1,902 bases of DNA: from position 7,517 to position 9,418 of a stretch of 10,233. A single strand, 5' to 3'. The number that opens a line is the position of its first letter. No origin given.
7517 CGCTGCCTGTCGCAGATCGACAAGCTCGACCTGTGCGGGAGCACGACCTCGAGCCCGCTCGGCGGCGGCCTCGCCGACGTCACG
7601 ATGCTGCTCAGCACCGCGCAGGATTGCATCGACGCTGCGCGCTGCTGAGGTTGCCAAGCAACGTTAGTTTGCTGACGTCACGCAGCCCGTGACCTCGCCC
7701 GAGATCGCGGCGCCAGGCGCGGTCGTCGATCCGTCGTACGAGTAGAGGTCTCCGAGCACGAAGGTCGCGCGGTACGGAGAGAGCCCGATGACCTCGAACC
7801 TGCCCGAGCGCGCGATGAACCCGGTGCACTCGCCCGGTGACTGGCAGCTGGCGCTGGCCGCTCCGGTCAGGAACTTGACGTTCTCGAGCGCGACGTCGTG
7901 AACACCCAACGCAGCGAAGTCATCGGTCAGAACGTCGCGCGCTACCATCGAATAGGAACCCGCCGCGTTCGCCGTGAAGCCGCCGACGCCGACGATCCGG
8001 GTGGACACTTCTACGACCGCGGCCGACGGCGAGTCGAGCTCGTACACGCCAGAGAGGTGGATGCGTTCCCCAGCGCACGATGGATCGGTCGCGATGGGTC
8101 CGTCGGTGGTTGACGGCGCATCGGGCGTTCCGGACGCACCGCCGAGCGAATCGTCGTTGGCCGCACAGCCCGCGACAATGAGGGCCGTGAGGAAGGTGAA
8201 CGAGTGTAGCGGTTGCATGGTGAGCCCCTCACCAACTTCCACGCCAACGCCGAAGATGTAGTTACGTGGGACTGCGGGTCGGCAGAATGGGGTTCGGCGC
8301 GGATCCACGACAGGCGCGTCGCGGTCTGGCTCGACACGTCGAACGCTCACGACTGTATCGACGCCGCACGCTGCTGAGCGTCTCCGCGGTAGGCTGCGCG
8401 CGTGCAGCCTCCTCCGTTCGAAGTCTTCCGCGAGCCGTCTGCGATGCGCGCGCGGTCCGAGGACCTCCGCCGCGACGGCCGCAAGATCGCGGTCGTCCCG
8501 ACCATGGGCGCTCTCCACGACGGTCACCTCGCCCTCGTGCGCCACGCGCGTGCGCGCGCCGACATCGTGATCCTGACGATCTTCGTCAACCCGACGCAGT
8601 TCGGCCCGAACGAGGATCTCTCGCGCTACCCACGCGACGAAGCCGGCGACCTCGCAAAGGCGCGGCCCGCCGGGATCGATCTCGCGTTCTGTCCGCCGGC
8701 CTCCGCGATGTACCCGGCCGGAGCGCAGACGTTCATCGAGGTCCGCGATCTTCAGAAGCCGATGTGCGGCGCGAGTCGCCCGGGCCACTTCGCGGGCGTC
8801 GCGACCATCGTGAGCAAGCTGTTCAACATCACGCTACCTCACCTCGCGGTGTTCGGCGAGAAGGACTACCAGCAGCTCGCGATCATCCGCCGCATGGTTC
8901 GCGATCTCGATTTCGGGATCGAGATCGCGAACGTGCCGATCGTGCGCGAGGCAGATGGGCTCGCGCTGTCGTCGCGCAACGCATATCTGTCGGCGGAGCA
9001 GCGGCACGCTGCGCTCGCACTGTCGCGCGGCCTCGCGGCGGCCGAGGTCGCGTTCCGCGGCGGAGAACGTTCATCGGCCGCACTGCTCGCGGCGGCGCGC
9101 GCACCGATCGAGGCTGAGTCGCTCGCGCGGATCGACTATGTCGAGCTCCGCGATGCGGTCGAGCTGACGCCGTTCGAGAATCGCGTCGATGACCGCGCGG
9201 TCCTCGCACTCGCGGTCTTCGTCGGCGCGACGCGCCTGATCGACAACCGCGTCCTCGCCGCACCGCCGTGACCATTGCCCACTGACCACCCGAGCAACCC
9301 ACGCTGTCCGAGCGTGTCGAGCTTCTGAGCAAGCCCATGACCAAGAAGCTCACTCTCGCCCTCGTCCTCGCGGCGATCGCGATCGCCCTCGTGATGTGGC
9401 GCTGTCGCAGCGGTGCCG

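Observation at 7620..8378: Imperfect ~30-bp direct repeat of a gene 3' end (…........*) brackets an atypical-codon lipoprotein gene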

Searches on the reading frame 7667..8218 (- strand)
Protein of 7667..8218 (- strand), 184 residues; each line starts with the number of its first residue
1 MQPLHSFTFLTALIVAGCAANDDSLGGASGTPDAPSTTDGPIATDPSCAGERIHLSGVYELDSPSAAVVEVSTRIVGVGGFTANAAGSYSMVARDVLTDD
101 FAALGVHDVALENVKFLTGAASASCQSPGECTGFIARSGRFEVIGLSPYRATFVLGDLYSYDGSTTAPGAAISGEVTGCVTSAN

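Call 10: search_protein_families(library=pfam, proteins=[window:7667-8218:-], max_evalue=0.01)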
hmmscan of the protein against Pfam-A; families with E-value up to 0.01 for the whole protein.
window:7667-8218:- (184 aa): 0 families

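Call 13: find_encoding_contigs(protein=window:7667-8218:-, flank=10000)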
Protein window:7667-8218:- (184 aa): 1 contig read that carries it; 1 place shown.
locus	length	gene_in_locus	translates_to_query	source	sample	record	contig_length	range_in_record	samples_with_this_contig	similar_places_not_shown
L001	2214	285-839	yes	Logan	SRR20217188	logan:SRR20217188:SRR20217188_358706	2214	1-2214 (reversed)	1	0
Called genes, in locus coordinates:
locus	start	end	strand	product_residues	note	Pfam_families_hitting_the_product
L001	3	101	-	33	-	?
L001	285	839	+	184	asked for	-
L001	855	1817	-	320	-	-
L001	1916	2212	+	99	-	?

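Call 23: find_homologous_proteins(query=window:7667-8218:-)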
Query window:7667-8218:- (184 aa): 2 proteins with E <= 0.001 among 631 candidates.
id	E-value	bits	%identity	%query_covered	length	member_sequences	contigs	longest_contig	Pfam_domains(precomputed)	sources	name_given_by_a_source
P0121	7.3e-113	392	100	100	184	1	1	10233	-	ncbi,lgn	-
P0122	2.1e-98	345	89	100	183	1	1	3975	-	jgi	jgi:hypothetical protein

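Call 24: find_encoding_contigs(protein=P0122, flank=6000)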
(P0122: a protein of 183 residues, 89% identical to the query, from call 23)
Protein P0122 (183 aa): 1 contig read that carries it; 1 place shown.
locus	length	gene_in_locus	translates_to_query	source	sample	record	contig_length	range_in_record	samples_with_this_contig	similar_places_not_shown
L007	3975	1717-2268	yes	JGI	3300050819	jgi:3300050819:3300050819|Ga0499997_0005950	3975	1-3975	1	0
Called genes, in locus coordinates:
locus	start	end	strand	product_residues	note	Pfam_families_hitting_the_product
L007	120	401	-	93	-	PF05016:ParE_toxin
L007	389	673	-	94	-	-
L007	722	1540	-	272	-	PF02569:Pantoate_ligase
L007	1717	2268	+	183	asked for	-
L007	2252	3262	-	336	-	-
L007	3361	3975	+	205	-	?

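Call 34: search_protein_representatives(protein=window:7667-8218:-)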
Query: 184 residues. Proteins with E-value up to 0.001 (for the whole library): 40; up to 1e-10: 29; up to 1e-30: 6. The best 40 are listed.
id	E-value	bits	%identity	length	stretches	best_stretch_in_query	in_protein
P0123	1.8e-54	200.6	56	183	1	19-184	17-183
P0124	9.2e-37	142.9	49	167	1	39-181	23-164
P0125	5.9e-34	133.7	45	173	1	34-181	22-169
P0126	5.3e-33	130.6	43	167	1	39-183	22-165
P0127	7.6e-32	126.9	45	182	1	36-183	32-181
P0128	5.2e-31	124.2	45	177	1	27-183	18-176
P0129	1.7e-30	122.5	43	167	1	40-183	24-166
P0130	1.2e-28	116.5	45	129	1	55-183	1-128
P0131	3.2e-28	115.1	45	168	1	44-183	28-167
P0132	6.2e-27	110.9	42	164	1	31-181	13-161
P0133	8.7e-27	110.4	43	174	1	8-181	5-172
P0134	9.8e-26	107.0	41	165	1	44-183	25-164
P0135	1.8e-25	106.1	39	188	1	11-182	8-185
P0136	5.6e-25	104.5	46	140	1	50-180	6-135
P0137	8.6e-24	100.7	37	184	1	10-181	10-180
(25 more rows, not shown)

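Call 35: find_encoding_contigs(protein=P0123, flank=6000, max_places=3)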
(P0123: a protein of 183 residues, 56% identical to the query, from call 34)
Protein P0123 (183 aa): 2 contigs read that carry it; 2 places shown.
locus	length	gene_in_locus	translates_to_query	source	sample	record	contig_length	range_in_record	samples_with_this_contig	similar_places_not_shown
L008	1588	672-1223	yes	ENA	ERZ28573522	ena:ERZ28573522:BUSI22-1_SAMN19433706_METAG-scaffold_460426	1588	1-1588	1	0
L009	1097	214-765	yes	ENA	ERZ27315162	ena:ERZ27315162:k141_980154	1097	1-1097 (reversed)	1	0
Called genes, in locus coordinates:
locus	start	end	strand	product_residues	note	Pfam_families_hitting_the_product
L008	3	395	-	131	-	?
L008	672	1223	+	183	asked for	-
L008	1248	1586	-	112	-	?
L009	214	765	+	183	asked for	-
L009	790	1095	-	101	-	?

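Call 39: find_related_loci(query=A3, collection=metagenome_contigs, flank=4000)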
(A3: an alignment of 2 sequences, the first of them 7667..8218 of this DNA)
Query A3 (184 aa) in metagenome_contigs; peptide patterns used: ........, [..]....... (x = any residue, [..] = any of these).
204 stretches matched a pattern, but none encodes a relative of the query by tblastn (E <= 1e-3).

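Call 50: find_homologous_proteins(query=A5)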
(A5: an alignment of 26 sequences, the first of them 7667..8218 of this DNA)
Query A5 (26 sequences) (184 aa, profile of the alignment): 48 proteins with E <= 0.001 among 8000 candidates.
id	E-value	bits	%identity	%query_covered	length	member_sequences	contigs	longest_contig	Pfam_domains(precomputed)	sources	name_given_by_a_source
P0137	4.8e-56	207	37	96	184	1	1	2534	-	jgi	jgi:hypothetical protein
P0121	7.3e-56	207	100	100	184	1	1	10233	-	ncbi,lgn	-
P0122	3.2e-55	204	89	100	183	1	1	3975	-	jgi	jgi:hypothetical protein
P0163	1.4e-53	199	38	91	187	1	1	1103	-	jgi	jgi:hypothetical protein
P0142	2.9e-53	198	34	84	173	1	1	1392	-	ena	-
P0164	5.2e-52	194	34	93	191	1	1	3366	-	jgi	jgi:hypothetical protein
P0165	1.2e-50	190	52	77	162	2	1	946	-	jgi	jgi:hypothetical protein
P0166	4.4e-50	188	35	73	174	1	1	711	-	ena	-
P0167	1.1e-49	186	38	98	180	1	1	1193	-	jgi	jgi:hypothetical protein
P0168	1.2e-49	186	32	100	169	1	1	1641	-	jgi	jgi:hypothetical protein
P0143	1.7e-49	186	41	81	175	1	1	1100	-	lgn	-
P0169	3.5e-49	185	35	99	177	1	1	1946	-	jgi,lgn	jgi:hypothetical protein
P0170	4.2e-49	185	51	77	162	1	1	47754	-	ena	-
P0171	2.0e-48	182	38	80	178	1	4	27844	-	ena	-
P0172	6.6e-48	181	35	100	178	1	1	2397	-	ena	-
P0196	3.5e-41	159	36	81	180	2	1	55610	-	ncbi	ncbi:MAG: hypothetical protein ABJE66_06630 [Deltaproteobacteria bacterium]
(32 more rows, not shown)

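Call 51: find_encoding_contigs(protein=P0170, flank=5000, max_places=1)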
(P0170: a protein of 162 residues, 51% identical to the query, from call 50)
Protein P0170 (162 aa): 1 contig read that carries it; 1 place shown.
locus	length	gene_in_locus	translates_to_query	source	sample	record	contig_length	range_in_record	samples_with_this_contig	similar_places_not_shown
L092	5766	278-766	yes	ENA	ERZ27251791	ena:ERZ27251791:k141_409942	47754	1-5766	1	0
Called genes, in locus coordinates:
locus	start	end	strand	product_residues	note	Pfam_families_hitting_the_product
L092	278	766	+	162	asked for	-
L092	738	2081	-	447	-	PF20628:Dyp_perox_C (faint)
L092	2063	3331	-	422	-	-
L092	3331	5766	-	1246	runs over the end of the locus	PF00069:Pkinase, PF03109:ABC1 (faint), PF07714:PK_Tyr_Ser-Thr, PF13191:AAA_16, PF13401:AAA_22 (faint)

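Call 52: find_encoding_contigs(protein=P0196, flank=5000, max_places=1)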
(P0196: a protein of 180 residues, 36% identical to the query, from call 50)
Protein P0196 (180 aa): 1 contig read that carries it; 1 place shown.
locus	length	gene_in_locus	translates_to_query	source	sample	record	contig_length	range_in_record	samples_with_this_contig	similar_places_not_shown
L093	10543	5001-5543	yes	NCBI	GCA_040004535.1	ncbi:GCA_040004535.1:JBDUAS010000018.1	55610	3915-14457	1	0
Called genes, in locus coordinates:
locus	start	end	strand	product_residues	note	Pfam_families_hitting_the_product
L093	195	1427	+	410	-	PF10127:RlaP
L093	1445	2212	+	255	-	PF10127:RlaP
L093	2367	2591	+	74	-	-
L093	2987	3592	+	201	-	-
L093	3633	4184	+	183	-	PF04542:Sigma70_r2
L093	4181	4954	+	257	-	-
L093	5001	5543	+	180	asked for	-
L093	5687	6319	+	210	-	-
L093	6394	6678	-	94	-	-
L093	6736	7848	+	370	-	PF00107:ADH_zinc_N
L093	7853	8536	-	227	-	PF09430:EMC7_beta-sandw (faint), PF13715:CarbopepD_reg_2 (weak), PF13620:CarboxypepD_reg (weak)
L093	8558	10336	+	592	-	-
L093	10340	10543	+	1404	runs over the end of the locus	PF00515:TPR_1 (faint), PF07719:TPR_2 (weak)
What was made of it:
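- Tried and rejected: Genomic contexts of homologs are not conserved (calls 35, 51, 52).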

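Call 62: predict_structure(alignment_id=A6)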
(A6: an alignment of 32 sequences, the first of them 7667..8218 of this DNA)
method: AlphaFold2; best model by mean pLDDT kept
length: 184 residues; sequences in the alignment: 32
mean_pLDDT: 82.2   pTM: 0.69
mean pLDDT of the five models: 82.2, 81.9, 80.9, 80.0, 78.6
residues with pLDDT >= 90: 103; 70-90: 33; 50-70: 35; < 50: 13
segments of 3 or more residues with pLDDT < 50: 36-41
pLDDT, mean of each block of 10 residues (from residue 1): 53 52 52 51 64 94 94 94 92 91 93 91 85 96 94 97 90 96 85
secondary structure, 60 per line:
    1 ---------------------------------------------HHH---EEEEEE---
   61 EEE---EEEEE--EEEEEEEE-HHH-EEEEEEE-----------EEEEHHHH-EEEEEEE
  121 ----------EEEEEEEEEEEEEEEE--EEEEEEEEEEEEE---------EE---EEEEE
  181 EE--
elements in order: E52-57 E61-63 E67-71 E74-81 E87-93 E105-108 H109-112 E114-120 E131-146 E149-161 E176-182

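Call 65: fold_search(model_id=the predicted structure, library=pdb)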
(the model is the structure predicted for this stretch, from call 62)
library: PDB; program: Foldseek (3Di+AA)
matches with E <= 10: 588; with E <= 0.001: 0
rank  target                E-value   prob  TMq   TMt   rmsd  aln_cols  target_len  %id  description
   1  8j67_C                6.0e-02  0.08  0.13  0.13  16.6       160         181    6  Crystal structure of Toxoplasma gondii M2AP (released 2023-08-30)
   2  8j67_B                8.7e-02  0.08  0.14  0.14  15.6       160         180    8  Crystal structure of Toxoplasma gondii M2AP (released 2023-08-30)
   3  3q34_A                2.4e-01  0.16  0.24  0.25  15.6       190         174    8  The crystal structure of YceI-like family protein from Pseudomonas syringae (released 2011-02-23)
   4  7tl9_C                2.5e-01  0.10  0.18  0.05  16.7       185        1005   10  SARS-CoV-2 Omicron 1-RBD up Spike Protein Trimer without the P986-P987 stabilizing mutations (S-GSAS-Omicron) (released 2022-02-23)
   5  7lwm_A                3.7e-01  0.08  0.19  0.05  16.3       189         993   10  Mink Cluster 5-associated SARS-CoV-2 spike protein (S-GSAS-D614G-delFV) in the 1-RBD up conformation (released 2021-03-31)
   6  3q34_D                3.9e-01  0.15  0.24  0.25  12.9       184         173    8  The crystal structure of YceI-like family protein from Pseudomonas syringae (released 2011-02-23)
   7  1ul9_A                3.9e-01  0.10  0.16  0.18  14.8       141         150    9  CGL2 ligandfree (released 2004-04-20)
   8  6kac_P                5.3e-01  0.04  0.13  0.13  13.9       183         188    6  Cryo-EM structure of the C2S2-type PSII-LHCII supercomplex from Chlamydomonas reihardtii (released 2019-10-23)
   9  7ub5_B                7.0e-01  0.02  0.11  0.04  14.7       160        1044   11  SARS-CoV-2 Omicron-BA.2 3-RBD down Spike Protein Trimer without the P986-P987 stabilizing mutations (S-GSAS-Omicron-BA (released 2022-04-20)
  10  6z97_B                7.3e-01  0.13  0.22  0.06  11.7       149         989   10  Structure of the prefusion SARS-CoV-2 spike glycoprotein (released 2020-07-01)
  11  6wpt_B                8.2e-01  0.09  0.20  0.05  13.8       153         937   12  Structure of the SARS-CoV-2 spike glycoprotein in complex with the S309 neutralizing antibody Fab fragment (open state (released 2020-05-27)
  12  7q0a_B                8.2e-01  0.08  0.19  0.05  13.6       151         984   11  SARS-CoV-2 Spike ectodomain with Fab FI3A (released 2022-02-23)
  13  6z43_C                8.2e-01  0.07  0.18  0.05  14.3       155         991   12  Cryo-EM Structure of SARS-CoV-2 Spike : H11-D4 Nanobody Complex (released 2020-06-03)
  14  8h3n_A                8.2e-01  0.02  0.13  0.04  17.0       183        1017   11  Conformation 2 of SARS-CoV-2 Omicron BA.1 Variant Spike protein complexed with MO1 Fab (released 2023-05-10)
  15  8i6g_A                8.6e-01  0.06  0.17  0.13  11.9       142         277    9  Crystal structure of the African swine fever virus DNA sliding clamp (native form) (released 2023-06-07)
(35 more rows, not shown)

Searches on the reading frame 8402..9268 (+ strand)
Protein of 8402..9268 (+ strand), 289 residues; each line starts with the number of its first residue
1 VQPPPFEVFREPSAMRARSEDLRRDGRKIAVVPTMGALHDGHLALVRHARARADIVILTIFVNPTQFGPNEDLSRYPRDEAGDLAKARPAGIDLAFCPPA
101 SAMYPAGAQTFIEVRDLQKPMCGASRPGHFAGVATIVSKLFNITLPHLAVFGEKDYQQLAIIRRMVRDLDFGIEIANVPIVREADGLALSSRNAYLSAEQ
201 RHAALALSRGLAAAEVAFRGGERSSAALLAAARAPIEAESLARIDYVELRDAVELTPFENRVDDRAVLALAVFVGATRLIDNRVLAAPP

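Call 10: search_protein_families(library=pfam, proteins=[window:8402-9268:+], max_evalue=0.01)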
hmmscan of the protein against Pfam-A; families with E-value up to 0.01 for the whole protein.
window:8402-9268:+ (289 aa): 1 family
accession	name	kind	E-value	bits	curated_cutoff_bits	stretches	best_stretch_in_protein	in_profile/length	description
PF02569.21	Pantoate_ligase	-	7.3e-103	343.8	20.7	1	8-283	2-267/268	Pantoate-beta-alanine ligase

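Call 55: list_cluster_members(proteins=[P0001, window:8402-9268:+, P0121])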
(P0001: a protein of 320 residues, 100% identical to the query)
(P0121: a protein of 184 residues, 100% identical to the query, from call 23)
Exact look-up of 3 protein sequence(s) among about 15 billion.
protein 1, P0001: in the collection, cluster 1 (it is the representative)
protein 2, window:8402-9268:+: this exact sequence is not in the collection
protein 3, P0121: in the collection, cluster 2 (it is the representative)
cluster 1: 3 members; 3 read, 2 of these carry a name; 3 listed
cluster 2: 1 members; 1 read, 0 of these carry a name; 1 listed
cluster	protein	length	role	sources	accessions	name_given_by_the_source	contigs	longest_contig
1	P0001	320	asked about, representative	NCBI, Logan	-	-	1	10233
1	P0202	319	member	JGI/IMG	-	hypothetical protein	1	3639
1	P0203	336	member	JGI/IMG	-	hypothetical protein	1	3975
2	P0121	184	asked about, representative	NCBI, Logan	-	-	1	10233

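Call 76: list_cluster_members(proteins=[window:8444-9268:+, window:5718-6497:-, P0122])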
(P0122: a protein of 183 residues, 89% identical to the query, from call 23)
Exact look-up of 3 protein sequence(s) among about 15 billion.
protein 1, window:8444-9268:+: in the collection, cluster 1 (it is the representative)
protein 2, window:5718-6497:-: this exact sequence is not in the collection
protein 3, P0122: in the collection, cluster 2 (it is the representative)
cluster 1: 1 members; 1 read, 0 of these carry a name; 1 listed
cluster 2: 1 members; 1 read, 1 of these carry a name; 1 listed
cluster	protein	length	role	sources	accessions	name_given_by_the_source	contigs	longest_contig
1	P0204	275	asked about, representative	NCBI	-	-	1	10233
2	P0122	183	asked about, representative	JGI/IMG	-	hypothetical protein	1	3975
